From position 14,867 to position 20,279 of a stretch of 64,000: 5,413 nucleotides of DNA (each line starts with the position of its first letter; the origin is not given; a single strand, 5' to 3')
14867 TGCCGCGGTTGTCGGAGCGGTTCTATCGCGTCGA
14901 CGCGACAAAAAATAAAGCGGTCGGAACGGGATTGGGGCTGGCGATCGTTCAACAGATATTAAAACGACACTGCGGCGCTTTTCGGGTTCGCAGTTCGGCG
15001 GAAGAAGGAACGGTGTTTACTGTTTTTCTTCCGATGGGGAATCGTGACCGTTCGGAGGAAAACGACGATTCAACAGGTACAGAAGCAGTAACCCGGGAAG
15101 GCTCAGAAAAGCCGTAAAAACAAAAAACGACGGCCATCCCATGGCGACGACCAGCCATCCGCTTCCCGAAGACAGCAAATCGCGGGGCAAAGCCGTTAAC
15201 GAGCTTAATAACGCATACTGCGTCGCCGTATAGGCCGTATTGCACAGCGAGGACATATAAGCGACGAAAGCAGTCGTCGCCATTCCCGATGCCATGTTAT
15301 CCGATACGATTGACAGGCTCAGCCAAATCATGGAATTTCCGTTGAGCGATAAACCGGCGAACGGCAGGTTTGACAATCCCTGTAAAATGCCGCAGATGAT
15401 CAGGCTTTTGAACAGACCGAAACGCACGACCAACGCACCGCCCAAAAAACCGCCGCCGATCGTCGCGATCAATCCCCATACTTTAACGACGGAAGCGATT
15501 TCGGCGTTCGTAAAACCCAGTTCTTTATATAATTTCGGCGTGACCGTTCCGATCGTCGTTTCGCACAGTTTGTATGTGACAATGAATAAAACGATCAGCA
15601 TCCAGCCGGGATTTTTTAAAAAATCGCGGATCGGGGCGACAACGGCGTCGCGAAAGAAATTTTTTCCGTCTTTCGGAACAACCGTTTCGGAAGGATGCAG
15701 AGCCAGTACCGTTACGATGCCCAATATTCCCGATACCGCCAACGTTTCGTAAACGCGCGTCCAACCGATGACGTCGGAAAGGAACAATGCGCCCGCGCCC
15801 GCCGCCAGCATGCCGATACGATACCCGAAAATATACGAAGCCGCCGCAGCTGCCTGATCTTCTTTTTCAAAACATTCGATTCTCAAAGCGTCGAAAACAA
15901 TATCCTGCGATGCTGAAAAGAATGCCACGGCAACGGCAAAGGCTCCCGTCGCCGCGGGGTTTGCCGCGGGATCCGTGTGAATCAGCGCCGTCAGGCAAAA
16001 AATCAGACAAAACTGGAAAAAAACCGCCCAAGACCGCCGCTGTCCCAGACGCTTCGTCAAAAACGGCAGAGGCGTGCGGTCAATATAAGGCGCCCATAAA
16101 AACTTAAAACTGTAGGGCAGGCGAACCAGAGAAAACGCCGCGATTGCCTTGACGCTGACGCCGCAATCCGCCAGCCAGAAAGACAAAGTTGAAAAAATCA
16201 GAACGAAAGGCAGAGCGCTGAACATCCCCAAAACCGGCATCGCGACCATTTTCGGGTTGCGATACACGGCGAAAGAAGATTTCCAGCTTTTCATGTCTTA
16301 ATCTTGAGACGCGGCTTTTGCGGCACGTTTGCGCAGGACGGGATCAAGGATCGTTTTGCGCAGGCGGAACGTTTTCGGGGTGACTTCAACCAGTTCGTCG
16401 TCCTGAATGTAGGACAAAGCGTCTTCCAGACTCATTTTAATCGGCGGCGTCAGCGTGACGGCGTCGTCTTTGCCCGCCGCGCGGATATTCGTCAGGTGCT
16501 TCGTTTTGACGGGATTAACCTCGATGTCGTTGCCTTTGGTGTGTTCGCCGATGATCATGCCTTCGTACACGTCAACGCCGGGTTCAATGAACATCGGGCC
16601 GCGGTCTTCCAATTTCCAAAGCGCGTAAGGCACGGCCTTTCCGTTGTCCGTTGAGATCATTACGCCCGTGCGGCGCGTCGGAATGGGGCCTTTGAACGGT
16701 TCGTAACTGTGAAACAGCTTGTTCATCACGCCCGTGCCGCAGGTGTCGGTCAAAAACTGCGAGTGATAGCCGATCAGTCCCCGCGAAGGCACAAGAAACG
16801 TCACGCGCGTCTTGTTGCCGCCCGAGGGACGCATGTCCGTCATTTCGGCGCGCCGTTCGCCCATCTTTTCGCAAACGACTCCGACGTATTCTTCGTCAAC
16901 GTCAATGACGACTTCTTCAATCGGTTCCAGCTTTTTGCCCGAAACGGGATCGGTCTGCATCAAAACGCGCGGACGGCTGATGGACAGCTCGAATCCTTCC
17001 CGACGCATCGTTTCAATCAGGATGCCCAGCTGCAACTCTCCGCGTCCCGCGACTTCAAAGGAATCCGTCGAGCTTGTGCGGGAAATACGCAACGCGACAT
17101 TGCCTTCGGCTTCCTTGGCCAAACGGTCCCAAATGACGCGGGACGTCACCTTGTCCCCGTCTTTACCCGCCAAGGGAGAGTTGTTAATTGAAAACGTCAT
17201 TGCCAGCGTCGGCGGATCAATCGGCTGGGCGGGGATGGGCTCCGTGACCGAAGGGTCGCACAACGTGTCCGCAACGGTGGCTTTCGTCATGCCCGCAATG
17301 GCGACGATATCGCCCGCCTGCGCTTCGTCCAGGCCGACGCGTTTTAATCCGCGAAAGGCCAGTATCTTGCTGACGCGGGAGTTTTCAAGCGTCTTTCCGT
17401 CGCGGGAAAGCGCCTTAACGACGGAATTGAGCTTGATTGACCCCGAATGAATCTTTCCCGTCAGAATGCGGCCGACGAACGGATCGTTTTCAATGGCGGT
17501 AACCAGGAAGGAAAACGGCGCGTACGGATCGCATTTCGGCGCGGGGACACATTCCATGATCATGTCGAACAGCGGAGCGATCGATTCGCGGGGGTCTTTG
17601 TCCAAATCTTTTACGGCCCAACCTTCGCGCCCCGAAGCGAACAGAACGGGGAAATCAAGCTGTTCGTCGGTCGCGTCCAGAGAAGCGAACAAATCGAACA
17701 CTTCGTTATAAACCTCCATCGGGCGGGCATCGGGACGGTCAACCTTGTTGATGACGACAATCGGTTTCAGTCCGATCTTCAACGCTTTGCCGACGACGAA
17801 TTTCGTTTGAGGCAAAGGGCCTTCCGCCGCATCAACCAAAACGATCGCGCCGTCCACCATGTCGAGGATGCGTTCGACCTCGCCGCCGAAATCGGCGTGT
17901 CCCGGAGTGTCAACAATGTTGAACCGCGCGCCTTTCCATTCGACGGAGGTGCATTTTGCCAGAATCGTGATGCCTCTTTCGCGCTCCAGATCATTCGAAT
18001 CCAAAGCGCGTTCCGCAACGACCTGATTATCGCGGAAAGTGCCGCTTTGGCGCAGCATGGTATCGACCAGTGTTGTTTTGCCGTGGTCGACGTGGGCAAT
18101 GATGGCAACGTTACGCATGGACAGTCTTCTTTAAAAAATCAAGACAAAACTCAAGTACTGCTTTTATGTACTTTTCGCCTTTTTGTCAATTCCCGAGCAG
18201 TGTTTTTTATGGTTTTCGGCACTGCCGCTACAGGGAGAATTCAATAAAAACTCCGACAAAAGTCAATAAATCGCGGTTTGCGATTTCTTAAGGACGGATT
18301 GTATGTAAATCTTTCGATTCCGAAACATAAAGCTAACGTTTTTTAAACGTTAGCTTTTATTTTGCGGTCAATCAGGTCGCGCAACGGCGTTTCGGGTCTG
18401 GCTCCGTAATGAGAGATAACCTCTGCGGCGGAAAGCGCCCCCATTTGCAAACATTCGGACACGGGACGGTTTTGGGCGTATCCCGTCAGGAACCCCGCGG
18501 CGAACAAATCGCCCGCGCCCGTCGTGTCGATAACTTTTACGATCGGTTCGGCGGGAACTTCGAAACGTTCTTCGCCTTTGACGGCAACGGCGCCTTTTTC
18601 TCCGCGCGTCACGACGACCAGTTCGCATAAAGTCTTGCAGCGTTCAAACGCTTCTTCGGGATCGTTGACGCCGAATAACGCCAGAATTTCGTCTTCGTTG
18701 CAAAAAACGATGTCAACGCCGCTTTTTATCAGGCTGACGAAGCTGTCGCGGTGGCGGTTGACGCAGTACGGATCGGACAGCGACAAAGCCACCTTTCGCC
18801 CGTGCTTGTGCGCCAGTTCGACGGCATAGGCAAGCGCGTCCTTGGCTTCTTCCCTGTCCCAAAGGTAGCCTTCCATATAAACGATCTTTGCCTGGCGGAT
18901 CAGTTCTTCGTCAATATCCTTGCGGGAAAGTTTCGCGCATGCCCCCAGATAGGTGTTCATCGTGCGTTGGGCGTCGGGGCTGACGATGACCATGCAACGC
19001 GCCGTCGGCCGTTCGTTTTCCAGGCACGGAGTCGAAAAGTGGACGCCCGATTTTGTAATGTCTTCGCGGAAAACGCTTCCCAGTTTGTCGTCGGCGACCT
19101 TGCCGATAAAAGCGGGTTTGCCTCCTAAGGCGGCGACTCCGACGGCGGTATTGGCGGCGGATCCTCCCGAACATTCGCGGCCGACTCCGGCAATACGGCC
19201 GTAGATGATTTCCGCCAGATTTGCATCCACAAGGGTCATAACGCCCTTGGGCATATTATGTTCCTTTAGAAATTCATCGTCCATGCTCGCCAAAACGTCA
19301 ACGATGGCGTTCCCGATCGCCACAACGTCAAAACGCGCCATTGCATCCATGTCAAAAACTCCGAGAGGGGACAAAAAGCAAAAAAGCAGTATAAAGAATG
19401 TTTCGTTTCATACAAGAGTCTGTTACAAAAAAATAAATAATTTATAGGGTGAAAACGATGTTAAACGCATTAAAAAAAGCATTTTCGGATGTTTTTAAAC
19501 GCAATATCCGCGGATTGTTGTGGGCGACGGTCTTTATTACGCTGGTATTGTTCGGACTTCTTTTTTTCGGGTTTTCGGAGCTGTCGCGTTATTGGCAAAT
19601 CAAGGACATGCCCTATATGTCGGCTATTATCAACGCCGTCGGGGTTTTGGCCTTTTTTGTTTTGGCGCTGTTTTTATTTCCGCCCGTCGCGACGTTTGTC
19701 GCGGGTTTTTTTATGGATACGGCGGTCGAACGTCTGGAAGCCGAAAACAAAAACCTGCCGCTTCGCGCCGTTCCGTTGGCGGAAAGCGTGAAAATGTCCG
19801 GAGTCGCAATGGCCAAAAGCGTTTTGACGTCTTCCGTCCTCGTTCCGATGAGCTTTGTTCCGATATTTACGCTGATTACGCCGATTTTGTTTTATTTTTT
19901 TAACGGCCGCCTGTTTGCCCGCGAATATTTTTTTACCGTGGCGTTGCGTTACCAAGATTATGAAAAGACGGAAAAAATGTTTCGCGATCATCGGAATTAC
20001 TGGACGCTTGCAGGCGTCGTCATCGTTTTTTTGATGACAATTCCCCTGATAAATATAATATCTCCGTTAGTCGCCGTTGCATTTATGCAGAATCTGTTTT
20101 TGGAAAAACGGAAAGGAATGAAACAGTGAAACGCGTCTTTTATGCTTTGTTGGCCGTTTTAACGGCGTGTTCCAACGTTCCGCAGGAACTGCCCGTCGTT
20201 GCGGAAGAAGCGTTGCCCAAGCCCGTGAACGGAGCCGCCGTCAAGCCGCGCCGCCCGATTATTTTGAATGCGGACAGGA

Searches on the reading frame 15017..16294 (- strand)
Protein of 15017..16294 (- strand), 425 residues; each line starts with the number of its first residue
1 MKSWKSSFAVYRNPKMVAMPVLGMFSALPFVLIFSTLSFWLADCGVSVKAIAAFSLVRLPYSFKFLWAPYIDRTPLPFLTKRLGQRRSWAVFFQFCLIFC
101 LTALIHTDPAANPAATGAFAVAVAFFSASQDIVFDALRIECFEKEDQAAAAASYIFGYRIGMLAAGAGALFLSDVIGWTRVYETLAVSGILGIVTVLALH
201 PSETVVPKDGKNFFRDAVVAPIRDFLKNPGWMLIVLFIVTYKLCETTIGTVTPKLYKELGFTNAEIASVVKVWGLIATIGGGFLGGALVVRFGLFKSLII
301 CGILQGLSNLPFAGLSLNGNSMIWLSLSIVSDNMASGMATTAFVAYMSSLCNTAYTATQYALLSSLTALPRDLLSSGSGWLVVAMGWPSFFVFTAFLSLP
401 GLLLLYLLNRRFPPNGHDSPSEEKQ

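Call 37: search_protein_families(library=pfam, proteins=[window:15017-16294:-], max_evalue=0.000001)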
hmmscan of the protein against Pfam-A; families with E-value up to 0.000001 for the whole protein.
window:15017-16294:- (425 aa): 2 families
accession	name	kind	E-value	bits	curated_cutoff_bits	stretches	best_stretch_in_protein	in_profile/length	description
PF07690.21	MFS_1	-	1.1e-24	87.5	33.4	1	23-369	5-341/347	Major Facilitator Superfamily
PF13000.13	Acatn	-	1.1e-09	37.9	23.7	1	22-103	8-87/546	Acetyl-coenzyme A transporter 1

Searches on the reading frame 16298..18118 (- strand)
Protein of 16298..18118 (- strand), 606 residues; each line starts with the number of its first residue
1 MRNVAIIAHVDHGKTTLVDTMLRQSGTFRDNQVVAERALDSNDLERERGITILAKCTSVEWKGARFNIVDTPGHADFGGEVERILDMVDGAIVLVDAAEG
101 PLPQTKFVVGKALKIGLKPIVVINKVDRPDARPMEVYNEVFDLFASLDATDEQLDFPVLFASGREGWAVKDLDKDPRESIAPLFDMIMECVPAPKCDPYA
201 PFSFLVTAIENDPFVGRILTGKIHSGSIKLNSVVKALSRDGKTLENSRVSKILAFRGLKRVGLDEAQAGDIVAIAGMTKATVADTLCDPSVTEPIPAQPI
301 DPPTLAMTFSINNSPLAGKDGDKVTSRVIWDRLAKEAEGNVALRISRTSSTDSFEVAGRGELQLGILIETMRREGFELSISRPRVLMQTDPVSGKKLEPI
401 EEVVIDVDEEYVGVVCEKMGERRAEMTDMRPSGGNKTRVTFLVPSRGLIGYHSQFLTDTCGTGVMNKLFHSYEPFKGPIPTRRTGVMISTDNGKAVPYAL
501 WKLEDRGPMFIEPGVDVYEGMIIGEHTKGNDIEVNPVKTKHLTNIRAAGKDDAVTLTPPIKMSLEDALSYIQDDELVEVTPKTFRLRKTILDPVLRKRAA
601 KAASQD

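Call 37: search_protein_families(library=pfam, proteins=[window:16298-18118:-], max_evalue=0.000001)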
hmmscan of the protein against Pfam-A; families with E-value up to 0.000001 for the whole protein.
window:16298-18118:- (606 aa): 5 families
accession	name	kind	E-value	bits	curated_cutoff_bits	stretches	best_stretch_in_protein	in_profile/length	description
PF00009.33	GTP_EFTU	-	8.4e-56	189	26.5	1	1-192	3-187/188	Elongation factor Tu GTP binding domain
PF21018.2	BipA_C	-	1.4e-47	160.4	23.8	1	484-592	1-109/110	TypA/BipA C-terminal domain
PF00679.30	EFG_C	-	1e-21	77.2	27.9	1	396-481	2-87/89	Elongation factor G C-terminus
PF03144.31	GTP_EFTU_D2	-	1.1e-10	42.3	30.3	1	216-287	1-73/73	Elongation factor Tu domain 2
PF22042.2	EF-G_D2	-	9.8e-10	38.9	27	1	201-287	1-82/84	Elongation factor G domain 2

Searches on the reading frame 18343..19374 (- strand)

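Call 37: search_protein_families(library=pfam, proteins=[window:18343-19374:-], max_evalue=0.000001)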
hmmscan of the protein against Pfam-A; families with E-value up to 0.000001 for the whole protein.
window:18343-19374:- (343 aa): 1 family
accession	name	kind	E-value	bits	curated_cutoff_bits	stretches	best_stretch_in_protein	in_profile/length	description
PF00294.29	PfkB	-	3.6e-58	197.7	25.8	1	69-328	35-298/302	pfkB family carbohydrate kinase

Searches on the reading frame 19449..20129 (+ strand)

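Call 37: search_protein_families(library=pfam, proteins=[window:19449-20129:+], max_evalue=0.000001)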
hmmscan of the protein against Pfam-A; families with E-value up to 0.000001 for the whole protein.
window:19449-20129:+ (226 aa): 1 family
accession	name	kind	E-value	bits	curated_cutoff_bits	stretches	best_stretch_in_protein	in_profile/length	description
PF07264.17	EI24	-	2.5e-25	90.2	32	1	7-206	1-199/199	Sulfate transporter CysZ/Etoposide-induced protein 2.4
